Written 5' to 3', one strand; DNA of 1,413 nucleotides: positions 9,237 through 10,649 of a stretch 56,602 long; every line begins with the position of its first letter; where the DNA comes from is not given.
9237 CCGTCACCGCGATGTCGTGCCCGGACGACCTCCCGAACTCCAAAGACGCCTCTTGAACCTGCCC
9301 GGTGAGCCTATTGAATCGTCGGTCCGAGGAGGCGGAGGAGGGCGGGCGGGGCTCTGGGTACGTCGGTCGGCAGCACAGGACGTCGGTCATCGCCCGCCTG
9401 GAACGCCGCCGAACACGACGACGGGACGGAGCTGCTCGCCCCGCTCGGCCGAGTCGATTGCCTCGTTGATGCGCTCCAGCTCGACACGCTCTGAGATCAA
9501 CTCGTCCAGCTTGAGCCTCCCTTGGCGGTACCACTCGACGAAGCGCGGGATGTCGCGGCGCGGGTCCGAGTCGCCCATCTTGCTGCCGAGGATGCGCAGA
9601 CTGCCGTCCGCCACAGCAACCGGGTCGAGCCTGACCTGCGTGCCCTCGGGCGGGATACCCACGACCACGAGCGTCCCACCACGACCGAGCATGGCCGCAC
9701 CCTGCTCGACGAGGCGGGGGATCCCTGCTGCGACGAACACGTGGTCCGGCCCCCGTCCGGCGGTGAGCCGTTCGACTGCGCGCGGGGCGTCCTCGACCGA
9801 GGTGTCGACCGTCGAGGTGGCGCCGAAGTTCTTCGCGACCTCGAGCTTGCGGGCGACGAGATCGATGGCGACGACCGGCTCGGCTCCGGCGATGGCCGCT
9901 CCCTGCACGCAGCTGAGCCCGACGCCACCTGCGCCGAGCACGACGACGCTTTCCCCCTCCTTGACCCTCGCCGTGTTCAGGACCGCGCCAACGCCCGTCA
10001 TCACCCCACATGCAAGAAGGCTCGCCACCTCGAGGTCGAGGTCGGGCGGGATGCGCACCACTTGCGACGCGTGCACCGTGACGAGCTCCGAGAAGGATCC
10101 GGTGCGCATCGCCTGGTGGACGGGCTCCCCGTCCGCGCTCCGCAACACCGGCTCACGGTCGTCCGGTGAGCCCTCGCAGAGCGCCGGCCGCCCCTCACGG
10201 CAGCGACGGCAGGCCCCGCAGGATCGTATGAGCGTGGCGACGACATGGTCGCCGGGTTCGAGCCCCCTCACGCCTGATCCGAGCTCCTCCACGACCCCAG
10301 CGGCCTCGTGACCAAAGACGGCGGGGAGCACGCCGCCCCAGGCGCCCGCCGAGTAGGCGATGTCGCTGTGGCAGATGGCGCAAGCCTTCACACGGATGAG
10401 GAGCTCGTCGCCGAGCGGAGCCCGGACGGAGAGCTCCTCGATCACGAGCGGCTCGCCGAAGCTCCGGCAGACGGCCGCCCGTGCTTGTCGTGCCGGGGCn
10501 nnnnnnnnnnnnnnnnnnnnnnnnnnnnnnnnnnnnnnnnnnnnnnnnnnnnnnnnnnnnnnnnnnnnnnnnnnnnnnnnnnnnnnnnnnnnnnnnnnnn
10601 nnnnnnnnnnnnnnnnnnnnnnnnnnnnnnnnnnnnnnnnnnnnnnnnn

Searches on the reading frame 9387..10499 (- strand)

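Call 60: search_protein_families(library=ncbifam, proteins=[window:9387-10499:-], max_evalue=1e-10)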
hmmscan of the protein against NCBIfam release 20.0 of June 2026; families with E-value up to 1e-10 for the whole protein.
window:9387-10499:- (370 aa): 20 families
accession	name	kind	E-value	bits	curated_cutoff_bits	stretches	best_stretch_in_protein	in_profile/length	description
TIGR03989.1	Rxyl_3153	subfamily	6.1e-93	312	440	1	6-363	2-370/370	NDMA-dependent alcohol dehydrogenase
TIGR03451.1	mycoS_dep_FDH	equivalog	1.6e-90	303.5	512.9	1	7-363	3-358/358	S-(hydroxymethyl)mycothiol dehydrogenase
TIGR02818.1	adh_III_F_hyde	equivalog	7.8e-72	242.3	543.95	1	6-362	2-367/368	S-(hydroxymethyl)glutathione dehydrogenase/class III alcohol dehydrogenase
TIGR00692.1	tdh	equivalog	1.4e-41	142.7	458.35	1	19-355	12-332/340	L-threonine 3-dehydrogenase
NF041097.1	keto_inos_dh_IolM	equivalog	2.3e-41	141.7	450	1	20-357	42-383/389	scyllo-inosose 3-dehydrogenase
TIGR03366.1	HpnZ_proposed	hypoth_equivalog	3.6e-39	134.8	328.1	1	32-306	7-278/315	putative phosphonate catabolism associated alcohol dehydrogenase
NF003808.0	PRK05396.1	equivalog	8.7e-39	133.3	380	1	20-356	15-333/341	L-threonine 3-dehydrogenase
NF006940.0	PRK09422.1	equivalog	1.4e-38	132.8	344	1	8-355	3-326/338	alcohol dehydrogenase AdhP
NF010344.0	PRK13771.1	subfamily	3.8e-37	128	349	1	7-356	2-325/334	putative alcohol dehydrogenase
NF007642.0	PRK10309.1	equivalog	5.5e-35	121.2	550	1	29-353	24-335/347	galactitol-1-phosphate 5-dehydrogenase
NF007489.0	PRK10083.1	equivalog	8.9e-32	110.4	376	1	17-355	11-327/339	Zn-dependent oxidoreductase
NF047908.1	AldhRedAhr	equivalog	1.5e-31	109.6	470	1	22-356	20-327/335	NADPH-dependent aldehyde reductase Ahr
NF041172.1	AcrlCoa_red_Thmprot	equivalog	2.1e-31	109.1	500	1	8-357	3-327/334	acryloyl-CoA reductase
TIGR03201.1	dearomat_had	equivalog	9.9e-29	100.5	338.65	1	13-361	6-346/349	6-hydroxycyclohex-1-ene-1-carbonyl-CoA dehydrogenase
TIGR02824.1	quinone_pig3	subfamily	4.4e-25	88.3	296.8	1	121-308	79-264/325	putative NAD(P)H quinone oxidoreductase, PIG3 family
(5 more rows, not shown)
